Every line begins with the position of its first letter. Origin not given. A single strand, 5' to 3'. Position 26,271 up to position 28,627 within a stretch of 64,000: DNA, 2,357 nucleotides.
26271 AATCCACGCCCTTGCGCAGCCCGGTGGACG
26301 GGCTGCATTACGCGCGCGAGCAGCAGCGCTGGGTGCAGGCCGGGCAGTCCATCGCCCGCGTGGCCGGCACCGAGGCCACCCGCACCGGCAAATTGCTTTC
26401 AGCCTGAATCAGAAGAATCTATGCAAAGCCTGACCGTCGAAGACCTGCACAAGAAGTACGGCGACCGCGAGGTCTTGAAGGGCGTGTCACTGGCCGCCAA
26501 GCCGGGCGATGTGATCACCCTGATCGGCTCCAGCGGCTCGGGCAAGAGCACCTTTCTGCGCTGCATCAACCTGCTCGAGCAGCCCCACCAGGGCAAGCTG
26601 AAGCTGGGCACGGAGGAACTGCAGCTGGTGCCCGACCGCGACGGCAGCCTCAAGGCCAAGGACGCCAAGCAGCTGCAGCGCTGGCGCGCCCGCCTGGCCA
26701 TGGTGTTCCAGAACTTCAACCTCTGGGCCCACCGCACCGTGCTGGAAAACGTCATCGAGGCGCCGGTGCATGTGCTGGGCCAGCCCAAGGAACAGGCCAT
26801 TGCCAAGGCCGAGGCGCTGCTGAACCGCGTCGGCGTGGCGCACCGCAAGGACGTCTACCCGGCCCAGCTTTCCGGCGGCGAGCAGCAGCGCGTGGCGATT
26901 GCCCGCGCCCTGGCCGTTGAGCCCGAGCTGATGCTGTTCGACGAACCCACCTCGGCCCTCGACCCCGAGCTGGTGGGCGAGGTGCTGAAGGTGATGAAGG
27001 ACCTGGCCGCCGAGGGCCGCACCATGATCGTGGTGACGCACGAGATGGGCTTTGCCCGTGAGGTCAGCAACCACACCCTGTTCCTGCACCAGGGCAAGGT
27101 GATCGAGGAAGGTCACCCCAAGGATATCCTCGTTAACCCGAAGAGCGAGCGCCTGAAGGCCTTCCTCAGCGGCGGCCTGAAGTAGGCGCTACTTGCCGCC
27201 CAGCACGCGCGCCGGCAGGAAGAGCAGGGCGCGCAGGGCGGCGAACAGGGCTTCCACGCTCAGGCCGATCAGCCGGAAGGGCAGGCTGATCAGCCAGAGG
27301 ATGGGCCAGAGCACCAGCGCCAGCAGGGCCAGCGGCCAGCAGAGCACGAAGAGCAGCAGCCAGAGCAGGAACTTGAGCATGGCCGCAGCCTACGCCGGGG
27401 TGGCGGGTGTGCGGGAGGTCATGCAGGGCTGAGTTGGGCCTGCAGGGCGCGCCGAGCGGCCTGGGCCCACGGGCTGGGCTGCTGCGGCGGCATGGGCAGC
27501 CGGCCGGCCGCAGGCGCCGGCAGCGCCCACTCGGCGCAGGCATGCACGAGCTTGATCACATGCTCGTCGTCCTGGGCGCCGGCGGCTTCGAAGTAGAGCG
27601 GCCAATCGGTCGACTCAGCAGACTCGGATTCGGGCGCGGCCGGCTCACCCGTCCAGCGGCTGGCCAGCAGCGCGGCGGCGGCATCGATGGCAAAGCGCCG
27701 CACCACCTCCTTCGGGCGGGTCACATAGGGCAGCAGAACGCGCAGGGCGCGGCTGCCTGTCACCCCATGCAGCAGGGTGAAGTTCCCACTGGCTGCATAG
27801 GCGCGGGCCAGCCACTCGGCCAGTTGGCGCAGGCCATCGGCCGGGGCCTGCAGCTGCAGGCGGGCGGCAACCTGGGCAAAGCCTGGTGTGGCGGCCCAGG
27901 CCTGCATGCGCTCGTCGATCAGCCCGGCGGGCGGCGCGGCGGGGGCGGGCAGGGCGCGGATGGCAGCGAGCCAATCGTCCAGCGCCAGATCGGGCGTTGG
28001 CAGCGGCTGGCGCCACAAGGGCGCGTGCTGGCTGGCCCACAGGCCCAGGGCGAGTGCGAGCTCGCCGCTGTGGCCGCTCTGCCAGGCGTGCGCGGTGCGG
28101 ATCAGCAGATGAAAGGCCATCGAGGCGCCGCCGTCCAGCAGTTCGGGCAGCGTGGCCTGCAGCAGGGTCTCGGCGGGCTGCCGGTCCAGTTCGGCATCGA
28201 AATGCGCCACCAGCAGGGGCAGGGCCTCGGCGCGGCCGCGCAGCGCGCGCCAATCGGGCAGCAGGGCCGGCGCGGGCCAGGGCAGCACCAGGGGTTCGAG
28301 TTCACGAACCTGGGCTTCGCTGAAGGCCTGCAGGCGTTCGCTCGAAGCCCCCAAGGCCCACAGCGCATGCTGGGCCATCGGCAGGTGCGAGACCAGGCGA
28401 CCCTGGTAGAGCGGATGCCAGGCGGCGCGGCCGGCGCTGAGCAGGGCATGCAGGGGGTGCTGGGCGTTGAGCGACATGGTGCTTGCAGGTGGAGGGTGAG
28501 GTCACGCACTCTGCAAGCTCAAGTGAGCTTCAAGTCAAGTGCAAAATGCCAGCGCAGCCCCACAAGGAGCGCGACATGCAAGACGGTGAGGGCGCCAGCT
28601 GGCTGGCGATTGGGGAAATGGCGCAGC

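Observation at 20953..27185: Cyanophycin-scavenging locus: two exported cyanophycinases, AotO/CphZ-like dipeptidase and Arg-type ABC ATPase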

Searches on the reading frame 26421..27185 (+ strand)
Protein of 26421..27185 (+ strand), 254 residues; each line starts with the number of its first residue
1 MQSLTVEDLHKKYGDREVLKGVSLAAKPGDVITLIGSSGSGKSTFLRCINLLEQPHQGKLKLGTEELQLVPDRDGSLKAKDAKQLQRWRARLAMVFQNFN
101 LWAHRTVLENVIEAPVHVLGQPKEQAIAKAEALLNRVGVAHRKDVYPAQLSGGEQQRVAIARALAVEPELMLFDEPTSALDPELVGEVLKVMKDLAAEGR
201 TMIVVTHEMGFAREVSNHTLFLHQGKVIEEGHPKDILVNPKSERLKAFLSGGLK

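Call 3: search_protein_families(library=pfam, proteins=[window:26421-27185:+], max_evalue=0.01)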
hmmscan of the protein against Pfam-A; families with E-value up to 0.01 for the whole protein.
window:26421-27185:+ (254 aa): 8 families
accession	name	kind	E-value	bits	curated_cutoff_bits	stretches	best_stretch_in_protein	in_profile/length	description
PF00005.33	ABC_tran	-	4.4e-34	118.4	25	1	19-178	1-137/137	ABC transporter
PF13304.12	AAA_21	-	1.5e-13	51.9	27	2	141-209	229-300/304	AAA domain, putative AbiEii toxin, Type IV TA system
PF02463.25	SMC_N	-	1.2e-08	35.1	40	1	31-217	26-207/220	RecF/RecN/SMC N terminal domain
PF13555.12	AAA_29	-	0.0012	19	27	1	24-52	17-45/61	P-loop containing region of AAA domain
PF13191.12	AAA_16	-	0.0023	18.9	32.6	1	30-136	25-123/167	AAA ATPase domain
PF13671.12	AAA_33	-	0.0043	17.8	27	0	31-94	1-61/143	AAA domain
PF13166.12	AAA_13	-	0.0057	15.8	36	0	167-219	526-581/713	AAA domain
PF13175.12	AAA_15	-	0.007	16.5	32.1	0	31-56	25-50/374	AAA ATPase domain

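Call 4: search_protein_families(library=ncbifam, proteins=[window:26421-27185:+], max_evalue=0.01)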
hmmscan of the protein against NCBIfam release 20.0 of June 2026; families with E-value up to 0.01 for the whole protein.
window:26421-27185:+ (254 aa): 190 families (the best 25 are shown)
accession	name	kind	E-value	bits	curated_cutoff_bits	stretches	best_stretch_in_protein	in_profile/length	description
NF007908.0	PRK10619.1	equivalog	1.1e-114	381.9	466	1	3-254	5-257/257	histidine ABC transporter ATP-binding protein HisP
NF008428.0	PRK11264.1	equivalog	1.6e-93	312.6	406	1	1-250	1-245/250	L-cystine ABC transporter ATP-binding protein TcyN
TIGR03005.1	ectoine_ehuA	equivalog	9.2e-89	297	345.4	1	6-250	3-248/252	ectoine/hydroxyectoine ABC transporter ATP-binding protein EhuA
NF007027.0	PRK09493.1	equivalog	6e-84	281.2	379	1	7-249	5-236/240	glutamine ABC transporter ATP-binding protein GlnQ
NF008338.0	PRK11124.1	equivalog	2e-73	246.9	369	1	3-250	2-241/242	arginine ABC transporter ATP-binding protein ArtP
TIGR00972.1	3a0107s01c2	equivalog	1.1e-59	201.8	343.2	1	4-251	2-245/248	phosphate ABC transporter ATP-binding protein PstB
TIGR02315.1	ABC_phnC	equivalog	7.6e-56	189.2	266.1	1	4-236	2-233/243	phosphonate ABC transporter ATP-binding protein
TIGR02314.1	ABC_MetN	equivalog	4e-54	183.9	499.7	1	17-251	19-243/343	methionine ABC transporter ATP-binding protein MetN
TIGR02673.1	FtsE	equivalog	8.6e-53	179.2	264.85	1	6-226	4-214/214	cell division ATP-binding protein FtsE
TIGR01186.1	proV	subfamily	2.9e-49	168.1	326.6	1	12-250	2-231/363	betaine/proline/choline family ABC transporter ATP-binding protein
TIGR00968.1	3a0106s01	subfamily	3.4e-49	167.5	342.75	1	5-249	2-231/237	sulfate ABC transporter ATP-binding protein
TIGR03608.1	L_ocin_972_ABC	subfamily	3.3e-48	163.9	254.85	1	7-214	2-199/206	putative bacteriocin export ABC transporter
TIGR03265.1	PhnT2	equivalog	3.1e-46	158.2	457.7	1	2-248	3-234/353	putative 2-aminoethylphosphonate ABC transporter ATP-binding protein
TIGR03415.1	ABC_choXWV_ATP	equivalog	6e-46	157.1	483.75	1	7-249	28-265/382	choline ABC transporter ATP-binding protein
TIGR04521.1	ECF_ATPase_2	equivalog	2e-45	155.1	330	1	15-240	17-236/279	energy-coupling factor transporter ATPase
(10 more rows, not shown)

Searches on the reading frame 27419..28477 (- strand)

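Call 3: search_protein_families(library=pfam, proteins=[window:27419-28477:-], max_evalue=0.01)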
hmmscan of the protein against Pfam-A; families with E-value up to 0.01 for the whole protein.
window:27419-28477:- (352 aa): 1 family
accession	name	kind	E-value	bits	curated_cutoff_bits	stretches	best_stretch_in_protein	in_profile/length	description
PF14027.11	Questin_oxidase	-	1.1e-15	58.5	27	1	31-314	4-340/340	Questin oxidase-like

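Call 4: search_protein_families(library=ncbifam, proteins=[window:27419-28477:-], max_evalue=0.01)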
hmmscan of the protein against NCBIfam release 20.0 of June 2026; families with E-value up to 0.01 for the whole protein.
window:27419-28477:- (352 aa): 0 families
